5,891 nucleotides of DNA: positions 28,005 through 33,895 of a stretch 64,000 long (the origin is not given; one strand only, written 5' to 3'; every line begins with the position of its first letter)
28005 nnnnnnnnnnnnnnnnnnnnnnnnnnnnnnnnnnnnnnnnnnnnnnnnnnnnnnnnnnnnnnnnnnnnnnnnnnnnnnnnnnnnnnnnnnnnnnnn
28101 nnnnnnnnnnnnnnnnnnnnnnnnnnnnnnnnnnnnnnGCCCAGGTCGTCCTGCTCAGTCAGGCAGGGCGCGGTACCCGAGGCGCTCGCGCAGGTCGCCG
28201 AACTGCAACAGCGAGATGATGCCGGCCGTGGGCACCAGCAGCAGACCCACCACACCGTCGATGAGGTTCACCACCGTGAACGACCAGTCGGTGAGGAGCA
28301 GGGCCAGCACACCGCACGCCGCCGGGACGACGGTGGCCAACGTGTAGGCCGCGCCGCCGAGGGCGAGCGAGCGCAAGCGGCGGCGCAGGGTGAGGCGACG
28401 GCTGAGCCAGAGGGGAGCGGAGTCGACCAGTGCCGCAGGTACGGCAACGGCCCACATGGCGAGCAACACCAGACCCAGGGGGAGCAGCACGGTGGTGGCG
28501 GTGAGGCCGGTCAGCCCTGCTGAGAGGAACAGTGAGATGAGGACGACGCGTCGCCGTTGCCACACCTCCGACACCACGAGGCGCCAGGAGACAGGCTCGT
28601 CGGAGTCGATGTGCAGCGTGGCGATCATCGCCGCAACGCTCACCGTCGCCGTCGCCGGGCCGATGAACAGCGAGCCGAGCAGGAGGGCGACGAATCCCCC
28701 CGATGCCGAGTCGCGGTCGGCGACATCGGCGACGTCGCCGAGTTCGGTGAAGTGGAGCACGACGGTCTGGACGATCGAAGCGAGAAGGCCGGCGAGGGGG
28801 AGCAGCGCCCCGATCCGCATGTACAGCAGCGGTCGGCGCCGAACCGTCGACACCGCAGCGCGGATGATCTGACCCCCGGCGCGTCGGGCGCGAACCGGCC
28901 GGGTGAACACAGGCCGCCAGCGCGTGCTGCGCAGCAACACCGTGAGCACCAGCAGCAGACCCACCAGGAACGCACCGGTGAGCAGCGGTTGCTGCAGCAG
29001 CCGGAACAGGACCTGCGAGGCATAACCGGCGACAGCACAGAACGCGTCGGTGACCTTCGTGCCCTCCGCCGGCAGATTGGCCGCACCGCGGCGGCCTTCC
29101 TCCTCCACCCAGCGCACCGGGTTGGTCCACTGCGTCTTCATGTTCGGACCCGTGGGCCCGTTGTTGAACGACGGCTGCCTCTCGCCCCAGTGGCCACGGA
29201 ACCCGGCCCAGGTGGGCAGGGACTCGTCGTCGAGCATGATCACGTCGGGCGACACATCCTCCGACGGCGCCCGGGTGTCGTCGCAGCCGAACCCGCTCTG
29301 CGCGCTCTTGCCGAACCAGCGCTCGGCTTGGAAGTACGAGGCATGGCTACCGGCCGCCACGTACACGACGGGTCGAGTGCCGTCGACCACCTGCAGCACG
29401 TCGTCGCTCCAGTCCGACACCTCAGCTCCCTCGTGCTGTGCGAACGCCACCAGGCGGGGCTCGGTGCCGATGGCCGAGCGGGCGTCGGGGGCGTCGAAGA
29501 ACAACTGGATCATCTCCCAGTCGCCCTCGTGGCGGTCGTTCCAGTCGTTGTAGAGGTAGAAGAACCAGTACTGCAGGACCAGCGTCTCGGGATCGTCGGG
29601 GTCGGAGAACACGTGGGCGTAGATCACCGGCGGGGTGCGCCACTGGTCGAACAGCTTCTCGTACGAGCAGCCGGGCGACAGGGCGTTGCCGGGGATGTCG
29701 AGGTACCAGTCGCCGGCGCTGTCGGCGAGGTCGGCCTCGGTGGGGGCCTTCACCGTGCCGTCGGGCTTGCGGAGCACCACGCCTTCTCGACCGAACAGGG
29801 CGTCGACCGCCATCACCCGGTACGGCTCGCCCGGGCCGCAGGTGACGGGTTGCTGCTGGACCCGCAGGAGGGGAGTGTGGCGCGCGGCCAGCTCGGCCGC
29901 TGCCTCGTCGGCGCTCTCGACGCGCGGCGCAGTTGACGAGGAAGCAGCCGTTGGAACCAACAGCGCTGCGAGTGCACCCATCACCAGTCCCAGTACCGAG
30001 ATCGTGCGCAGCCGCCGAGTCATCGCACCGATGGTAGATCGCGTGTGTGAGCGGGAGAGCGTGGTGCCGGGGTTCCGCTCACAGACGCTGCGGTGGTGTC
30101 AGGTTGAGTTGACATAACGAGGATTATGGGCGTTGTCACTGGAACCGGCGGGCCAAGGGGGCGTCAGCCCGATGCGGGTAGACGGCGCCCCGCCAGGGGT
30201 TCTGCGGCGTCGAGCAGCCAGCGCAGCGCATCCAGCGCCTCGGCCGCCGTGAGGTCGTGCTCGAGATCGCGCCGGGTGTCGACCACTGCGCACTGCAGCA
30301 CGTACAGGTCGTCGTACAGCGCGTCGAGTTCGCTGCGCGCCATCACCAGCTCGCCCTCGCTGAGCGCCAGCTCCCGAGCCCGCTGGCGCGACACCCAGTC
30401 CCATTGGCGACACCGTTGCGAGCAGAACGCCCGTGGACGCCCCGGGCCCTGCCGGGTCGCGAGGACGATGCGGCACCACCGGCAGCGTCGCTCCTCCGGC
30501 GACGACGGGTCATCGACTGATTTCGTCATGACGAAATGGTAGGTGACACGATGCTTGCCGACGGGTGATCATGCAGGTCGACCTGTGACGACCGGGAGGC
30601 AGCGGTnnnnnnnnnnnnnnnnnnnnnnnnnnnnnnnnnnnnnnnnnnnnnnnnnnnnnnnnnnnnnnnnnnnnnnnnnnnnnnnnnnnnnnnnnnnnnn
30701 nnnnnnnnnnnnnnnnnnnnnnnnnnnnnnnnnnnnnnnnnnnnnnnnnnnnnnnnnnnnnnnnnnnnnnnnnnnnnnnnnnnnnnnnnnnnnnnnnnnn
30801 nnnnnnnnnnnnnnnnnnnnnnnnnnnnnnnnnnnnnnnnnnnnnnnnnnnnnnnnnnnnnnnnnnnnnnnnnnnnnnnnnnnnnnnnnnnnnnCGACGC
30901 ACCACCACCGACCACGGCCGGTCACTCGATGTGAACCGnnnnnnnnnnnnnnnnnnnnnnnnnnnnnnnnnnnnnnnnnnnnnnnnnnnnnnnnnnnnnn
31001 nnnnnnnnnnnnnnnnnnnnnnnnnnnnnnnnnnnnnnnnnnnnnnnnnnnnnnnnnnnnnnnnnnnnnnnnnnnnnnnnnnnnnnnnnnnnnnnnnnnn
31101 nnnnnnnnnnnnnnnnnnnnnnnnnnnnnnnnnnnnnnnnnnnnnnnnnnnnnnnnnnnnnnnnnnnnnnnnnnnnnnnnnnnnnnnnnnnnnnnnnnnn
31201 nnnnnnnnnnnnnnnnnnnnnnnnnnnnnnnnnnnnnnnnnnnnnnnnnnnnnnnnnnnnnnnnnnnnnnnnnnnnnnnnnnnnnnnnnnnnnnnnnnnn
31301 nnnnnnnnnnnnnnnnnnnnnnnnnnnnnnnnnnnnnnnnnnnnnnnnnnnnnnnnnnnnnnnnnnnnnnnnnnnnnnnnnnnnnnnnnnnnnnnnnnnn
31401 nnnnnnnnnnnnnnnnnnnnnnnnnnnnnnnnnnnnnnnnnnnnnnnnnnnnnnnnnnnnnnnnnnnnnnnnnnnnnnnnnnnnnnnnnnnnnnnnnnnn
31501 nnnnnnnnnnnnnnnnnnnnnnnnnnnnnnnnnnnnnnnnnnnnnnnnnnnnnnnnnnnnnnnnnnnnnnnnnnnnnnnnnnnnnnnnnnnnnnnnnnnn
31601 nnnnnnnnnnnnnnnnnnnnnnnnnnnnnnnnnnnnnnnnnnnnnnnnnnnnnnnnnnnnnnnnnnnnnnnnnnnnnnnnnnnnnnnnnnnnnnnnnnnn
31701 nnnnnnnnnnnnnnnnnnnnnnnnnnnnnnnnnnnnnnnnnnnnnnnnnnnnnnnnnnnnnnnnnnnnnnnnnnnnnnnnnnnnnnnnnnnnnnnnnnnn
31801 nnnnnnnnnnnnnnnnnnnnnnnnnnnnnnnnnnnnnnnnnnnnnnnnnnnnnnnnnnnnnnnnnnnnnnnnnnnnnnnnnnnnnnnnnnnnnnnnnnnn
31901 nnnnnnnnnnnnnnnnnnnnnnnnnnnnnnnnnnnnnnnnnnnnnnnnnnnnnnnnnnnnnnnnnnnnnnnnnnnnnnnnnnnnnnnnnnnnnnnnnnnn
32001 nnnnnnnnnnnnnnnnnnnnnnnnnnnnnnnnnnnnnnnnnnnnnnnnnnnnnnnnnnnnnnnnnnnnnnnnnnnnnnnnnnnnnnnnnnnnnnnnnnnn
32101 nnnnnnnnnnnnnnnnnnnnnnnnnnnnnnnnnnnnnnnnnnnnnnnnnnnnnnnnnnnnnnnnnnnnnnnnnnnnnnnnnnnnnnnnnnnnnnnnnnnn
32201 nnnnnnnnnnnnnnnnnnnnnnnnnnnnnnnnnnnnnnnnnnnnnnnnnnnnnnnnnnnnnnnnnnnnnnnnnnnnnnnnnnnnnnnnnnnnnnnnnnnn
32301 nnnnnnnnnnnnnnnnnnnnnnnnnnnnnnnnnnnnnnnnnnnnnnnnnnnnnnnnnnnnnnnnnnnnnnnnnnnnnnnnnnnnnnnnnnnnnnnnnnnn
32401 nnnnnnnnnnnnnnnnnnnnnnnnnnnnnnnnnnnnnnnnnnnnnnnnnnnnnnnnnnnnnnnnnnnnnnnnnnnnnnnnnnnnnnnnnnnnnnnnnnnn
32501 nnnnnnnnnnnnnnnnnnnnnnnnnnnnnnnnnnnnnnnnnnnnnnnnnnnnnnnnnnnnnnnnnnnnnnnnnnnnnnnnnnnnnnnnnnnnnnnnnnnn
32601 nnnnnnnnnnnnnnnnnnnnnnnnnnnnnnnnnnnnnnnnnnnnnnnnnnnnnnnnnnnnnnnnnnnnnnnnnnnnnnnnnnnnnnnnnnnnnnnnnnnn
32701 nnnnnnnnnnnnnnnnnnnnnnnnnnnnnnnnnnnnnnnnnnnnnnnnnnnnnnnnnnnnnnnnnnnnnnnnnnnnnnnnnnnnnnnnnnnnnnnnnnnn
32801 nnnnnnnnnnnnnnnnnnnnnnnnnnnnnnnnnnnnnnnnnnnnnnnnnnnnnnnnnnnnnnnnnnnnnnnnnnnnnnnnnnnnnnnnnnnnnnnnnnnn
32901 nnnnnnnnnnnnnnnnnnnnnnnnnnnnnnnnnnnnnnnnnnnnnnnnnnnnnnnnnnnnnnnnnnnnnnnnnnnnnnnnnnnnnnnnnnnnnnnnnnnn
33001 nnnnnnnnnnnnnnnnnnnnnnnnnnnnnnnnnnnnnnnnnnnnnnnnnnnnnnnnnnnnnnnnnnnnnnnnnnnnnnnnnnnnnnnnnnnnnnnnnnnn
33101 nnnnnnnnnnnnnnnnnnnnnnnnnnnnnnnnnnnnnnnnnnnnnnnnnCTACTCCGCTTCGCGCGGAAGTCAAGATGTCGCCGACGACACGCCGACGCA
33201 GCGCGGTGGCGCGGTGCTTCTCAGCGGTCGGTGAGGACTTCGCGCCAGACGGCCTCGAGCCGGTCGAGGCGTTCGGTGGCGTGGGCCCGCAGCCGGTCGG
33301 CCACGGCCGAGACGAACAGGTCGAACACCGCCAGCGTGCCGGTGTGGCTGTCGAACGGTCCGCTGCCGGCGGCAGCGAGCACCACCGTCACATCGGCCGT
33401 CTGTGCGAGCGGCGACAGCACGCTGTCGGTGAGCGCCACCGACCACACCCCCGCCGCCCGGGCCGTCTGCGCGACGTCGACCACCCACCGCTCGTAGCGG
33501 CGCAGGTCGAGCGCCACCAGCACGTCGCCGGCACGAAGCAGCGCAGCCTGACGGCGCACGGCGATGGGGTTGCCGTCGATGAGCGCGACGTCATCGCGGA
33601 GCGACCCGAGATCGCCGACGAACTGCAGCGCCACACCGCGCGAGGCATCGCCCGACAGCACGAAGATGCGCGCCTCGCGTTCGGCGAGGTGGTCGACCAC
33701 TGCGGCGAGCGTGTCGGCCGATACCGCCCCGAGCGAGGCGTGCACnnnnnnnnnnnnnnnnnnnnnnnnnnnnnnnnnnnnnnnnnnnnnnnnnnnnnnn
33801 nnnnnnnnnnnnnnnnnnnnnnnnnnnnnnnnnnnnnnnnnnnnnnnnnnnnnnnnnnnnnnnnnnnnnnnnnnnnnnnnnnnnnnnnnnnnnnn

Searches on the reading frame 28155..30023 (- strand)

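Call 7: search_protein_families(library=pfam, proteins=[window:28155-29780:-], max_evalue=0.001)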
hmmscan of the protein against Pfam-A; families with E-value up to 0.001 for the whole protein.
window:28155-29780:- (541 aa): 0 families

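Call 33: search_protein_families(library=ncbifam, proteins=[window:28155-29780:-], max_evalue=0.001)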
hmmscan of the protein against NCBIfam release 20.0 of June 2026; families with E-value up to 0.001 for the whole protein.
window:28155-29780:- (541 aa): 0 families

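Call 74: search_protein_families(library=pfam, proteins=[window:28155-30023:-], max_evalue=1)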
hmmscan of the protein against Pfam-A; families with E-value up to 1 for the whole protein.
window:28155-30023:- (622 aa): 1 family
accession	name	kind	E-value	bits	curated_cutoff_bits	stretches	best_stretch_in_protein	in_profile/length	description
PF06101.16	Vps62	-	0.0046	15.8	22.1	1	165-280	368-485/541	Vacuolar protein sorting-associated protein 62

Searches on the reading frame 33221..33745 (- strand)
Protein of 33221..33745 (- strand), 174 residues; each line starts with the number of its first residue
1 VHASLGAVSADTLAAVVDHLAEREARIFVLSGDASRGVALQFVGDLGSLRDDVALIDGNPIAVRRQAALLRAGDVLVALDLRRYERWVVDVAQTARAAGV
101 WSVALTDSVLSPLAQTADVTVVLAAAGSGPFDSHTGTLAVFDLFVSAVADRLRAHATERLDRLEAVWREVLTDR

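Call 7: search_protein_families(library=pfam, proteins=[window:33221-33745:-], max_evalue=0.001)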
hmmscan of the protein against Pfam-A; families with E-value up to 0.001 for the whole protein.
window:33221-33745:- (174 aa): 1 family
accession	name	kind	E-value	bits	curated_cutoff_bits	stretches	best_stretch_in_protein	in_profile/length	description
PF01380.27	SIS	-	1e-12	48.4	25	1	23-146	5-130/131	SIS domain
